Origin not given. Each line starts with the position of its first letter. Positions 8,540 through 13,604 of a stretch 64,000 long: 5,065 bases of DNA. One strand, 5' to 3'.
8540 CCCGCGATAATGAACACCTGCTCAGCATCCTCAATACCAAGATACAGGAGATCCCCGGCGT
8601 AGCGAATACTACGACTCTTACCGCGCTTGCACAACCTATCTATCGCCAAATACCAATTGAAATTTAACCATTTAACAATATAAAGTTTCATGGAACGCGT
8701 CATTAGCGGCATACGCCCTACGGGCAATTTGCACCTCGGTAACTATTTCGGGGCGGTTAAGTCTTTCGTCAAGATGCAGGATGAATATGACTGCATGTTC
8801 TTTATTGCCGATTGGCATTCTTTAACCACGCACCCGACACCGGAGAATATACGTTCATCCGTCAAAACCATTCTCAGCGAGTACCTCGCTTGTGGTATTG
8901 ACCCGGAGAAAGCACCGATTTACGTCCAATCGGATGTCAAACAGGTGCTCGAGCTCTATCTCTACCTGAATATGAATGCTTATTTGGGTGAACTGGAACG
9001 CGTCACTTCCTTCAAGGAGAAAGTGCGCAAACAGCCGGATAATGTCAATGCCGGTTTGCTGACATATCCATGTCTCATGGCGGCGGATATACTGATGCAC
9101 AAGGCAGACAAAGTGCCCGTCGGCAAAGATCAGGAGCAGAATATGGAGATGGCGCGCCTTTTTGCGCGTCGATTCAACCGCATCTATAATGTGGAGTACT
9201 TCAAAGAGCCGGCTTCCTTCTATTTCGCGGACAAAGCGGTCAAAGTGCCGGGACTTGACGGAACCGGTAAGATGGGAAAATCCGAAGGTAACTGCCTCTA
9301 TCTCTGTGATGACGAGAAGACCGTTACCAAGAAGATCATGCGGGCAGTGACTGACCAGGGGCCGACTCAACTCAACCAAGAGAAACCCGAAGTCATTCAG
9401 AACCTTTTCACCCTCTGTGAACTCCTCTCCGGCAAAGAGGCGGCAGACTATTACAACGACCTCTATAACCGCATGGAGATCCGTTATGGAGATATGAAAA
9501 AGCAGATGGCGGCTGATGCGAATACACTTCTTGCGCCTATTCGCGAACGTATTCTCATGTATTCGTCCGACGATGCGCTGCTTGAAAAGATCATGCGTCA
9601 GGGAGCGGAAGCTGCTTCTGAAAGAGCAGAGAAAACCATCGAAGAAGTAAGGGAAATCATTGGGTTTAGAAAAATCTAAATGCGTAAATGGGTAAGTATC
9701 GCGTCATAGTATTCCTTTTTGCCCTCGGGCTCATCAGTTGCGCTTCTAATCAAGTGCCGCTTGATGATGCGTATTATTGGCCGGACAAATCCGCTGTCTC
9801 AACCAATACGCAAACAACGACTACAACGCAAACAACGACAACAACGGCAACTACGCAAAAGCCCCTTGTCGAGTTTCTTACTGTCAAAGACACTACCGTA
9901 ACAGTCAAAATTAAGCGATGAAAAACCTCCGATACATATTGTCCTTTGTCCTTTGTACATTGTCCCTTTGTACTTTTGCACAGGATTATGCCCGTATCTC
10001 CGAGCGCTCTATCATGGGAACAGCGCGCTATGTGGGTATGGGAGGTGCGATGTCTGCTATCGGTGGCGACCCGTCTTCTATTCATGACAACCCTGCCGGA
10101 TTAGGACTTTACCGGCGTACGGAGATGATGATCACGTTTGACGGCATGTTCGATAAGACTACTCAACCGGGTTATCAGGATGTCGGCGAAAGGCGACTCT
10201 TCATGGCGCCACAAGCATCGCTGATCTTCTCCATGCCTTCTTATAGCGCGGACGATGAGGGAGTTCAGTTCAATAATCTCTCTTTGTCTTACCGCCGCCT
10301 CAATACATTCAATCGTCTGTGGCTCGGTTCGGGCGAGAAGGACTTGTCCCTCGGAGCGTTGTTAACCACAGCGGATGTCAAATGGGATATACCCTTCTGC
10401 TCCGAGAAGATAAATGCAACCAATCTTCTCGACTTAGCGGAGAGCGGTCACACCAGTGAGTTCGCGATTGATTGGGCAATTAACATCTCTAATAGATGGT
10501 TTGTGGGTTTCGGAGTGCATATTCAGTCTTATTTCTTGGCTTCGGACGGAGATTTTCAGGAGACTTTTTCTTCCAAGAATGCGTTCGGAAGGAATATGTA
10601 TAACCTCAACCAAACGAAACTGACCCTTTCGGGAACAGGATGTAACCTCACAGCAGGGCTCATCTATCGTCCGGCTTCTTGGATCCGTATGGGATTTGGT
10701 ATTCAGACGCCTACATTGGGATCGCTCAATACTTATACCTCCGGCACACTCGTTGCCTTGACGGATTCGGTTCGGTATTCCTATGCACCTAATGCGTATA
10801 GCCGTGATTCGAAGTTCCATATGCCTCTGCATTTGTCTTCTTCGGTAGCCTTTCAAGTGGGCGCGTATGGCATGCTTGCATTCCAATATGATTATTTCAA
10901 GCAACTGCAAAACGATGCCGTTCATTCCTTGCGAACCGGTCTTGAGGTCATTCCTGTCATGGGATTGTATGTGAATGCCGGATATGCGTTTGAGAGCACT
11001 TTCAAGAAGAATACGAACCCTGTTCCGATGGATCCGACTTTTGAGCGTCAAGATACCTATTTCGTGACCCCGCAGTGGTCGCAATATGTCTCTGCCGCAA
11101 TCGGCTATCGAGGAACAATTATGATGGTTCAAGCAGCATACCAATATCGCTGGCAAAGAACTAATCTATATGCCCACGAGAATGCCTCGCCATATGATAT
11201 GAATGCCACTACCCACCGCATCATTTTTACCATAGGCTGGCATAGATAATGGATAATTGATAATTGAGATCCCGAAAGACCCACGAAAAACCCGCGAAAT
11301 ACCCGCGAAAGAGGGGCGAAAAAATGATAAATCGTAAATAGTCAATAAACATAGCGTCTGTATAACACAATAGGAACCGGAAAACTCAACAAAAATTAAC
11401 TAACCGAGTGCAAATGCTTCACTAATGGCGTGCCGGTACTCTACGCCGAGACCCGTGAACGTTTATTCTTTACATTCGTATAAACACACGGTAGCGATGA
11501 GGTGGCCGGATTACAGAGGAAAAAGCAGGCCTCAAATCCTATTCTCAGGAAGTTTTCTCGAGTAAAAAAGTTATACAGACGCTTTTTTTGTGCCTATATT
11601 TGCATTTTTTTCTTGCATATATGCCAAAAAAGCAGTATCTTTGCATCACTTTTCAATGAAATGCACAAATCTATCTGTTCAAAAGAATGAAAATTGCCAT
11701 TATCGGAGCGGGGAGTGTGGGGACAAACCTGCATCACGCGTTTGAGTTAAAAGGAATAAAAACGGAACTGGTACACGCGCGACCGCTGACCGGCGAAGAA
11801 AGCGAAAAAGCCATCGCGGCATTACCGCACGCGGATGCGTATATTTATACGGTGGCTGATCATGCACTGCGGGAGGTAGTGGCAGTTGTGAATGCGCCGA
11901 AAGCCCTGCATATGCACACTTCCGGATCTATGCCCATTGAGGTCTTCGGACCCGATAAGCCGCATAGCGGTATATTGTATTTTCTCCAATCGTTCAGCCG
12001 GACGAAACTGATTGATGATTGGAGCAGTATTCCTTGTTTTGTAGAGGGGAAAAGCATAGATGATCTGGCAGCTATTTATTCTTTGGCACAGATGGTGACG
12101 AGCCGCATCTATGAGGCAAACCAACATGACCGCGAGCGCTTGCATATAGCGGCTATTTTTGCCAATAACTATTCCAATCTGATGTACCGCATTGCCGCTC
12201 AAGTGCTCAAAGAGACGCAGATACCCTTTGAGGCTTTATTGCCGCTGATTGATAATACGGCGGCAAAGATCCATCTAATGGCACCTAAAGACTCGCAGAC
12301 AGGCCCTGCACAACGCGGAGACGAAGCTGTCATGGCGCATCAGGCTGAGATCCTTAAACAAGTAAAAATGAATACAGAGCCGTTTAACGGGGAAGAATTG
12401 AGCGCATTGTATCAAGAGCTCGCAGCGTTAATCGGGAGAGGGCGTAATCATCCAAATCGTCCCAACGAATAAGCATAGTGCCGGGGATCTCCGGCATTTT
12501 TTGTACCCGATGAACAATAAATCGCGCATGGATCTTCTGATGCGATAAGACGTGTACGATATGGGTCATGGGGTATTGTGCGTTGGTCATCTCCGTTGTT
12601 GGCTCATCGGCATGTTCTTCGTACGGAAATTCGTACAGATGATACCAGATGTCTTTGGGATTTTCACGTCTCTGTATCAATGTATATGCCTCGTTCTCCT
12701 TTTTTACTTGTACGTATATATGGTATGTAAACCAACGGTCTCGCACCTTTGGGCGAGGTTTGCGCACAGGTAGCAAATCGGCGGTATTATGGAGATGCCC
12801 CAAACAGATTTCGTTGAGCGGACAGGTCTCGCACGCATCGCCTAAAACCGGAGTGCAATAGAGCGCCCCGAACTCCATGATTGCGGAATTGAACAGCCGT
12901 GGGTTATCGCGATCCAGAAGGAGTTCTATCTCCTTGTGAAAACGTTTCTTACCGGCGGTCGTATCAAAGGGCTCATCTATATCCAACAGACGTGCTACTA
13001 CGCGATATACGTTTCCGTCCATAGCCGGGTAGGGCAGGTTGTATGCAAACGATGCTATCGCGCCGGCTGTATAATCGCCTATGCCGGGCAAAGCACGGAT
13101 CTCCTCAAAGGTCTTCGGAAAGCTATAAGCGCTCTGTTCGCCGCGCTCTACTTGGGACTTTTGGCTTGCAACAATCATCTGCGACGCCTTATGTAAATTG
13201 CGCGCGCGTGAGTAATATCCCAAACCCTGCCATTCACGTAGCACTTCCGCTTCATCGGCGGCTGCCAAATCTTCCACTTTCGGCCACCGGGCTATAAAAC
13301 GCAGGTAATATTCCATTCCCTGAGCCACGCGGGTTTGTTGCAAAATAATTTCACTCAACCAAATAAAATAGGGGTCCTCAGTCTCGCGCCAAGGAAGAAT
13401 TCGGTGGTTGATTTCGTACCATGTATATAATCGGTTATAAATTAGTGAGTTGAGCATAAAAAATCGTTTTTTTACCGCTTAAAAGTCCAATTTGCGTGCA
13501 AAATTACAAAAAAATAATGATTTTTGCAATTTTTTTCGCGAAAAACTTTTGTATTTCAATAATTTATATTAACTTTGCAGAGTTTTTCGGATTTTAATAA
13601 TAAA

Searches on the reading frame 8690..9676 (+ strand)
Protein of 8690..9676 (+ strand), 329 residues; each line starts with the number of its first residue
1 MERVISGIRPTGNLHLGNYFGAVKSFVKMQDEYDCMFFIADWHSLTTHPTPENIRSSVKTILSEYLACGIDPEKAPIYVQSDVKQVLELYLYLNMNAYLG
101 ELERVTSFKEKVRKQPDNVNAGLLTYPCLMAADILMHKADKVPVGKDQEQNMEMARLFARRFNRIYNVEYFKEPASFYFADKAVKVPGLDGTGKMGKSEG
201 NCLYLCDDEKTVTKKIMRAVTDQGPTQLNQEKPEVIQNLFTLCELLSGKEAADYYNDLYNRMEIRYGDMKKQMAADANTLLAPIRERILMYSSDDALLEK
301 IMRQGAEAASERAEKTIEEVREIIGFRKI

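Call 72: search_protein_families(library=pfam, proteins=[window:8690-9676:+], max_evalue=0.0001)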
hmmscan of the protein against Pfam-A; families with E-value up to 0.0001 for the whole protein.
window:8690-9676:+ (329 aa): 1 family
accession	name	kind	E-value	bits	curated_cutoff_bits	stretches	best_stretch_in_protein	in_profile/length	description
PF00579.31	tRNA-synt_1b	-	1.6e-67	228.4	21.1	1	3-281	7-291/292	tRNA synthetases class I (W and Y)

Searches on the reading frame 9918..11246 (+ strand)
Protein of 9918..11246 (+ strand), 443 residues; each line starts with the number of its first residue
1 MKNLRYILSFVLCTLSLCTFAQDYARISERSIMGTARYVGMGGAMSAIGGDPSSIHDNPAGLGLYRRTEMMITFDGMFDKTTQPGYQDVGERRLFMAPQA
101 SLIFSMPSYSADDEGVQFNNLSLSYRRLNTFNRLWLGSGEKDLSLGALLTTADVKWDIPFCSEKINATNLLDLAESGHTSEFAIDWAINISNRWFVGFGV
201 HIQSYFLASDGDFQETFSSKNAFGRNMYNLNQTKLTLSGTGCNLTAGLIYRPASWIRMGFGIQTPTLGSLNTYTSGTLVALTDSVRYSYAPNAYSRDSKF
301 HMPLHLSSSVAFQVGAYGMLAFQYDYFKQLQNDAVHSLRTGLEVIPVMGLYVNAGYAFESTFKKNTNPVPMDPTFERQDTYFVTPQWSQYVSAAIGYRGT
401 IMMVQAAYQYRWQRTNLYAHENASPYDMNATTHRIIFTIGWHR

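Call 10: search_protein_families(library=pfam, proteins=[window:9918-11246:+], max_evalue=1)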
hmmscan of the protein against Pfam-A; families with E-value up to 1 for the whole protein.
window:9918-11246:+ (443 aa): 0 families

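Call 11: search_protein_families(library=ncbifam, proteins=[window:9918-11246:+], max_evalue=1)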
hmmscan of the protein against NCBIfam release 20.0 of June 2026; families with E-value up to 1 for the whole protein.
window:9918-11246:+ (443 aa): 1 family
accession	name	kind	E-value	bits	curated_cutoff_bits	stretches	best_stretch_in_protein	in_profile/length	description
NF033709.1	PorV_fam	subfamily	5.1e-05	23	90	1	32-75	9-53/326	PorV/PorQ family protein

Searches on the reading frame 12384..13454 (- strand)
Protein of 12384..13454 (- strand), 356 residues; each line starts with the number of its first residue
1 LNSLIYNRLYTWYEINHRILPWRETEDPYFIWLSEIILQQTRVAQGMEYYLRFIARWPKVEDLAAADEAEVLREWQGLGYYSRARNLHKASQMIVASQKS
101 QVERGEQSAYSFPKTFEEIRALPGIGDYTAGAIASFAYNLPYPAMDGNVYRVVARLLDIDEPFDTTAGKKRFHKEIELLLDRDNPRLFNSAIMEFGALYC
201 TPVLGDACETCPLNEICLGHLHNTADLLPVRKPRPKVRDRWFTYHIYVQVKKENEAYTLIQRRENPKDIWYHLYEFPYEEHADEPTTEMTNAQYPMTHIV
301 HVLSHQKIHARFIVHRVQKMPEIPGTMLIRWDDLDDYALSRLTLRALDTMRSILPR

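Call 72: search_protein_families(library=pfam, proteins=[window:12384-13454:-], max_evalue=0.0001)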
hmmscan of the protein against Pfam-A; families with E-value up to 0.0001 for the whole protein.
window:12384-13454:- (356 aa): 3 families
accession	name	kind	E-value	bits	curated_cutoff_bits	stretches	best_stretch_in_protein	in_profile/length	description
PF00730.31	HhH-GPD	-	1.7e-18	67.4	26.2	1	34-161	2-91/108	HhH-GPD superfamily base excision DNA repair protein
PF14815.12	NUDIX_4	-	3.4e-10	40.2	35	1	255-347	9-111/113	NUDIX domain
PF00633.29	HHH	-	5.6e-07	29.5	24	1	112-136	6-30/30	Helix-hairpin-helix motif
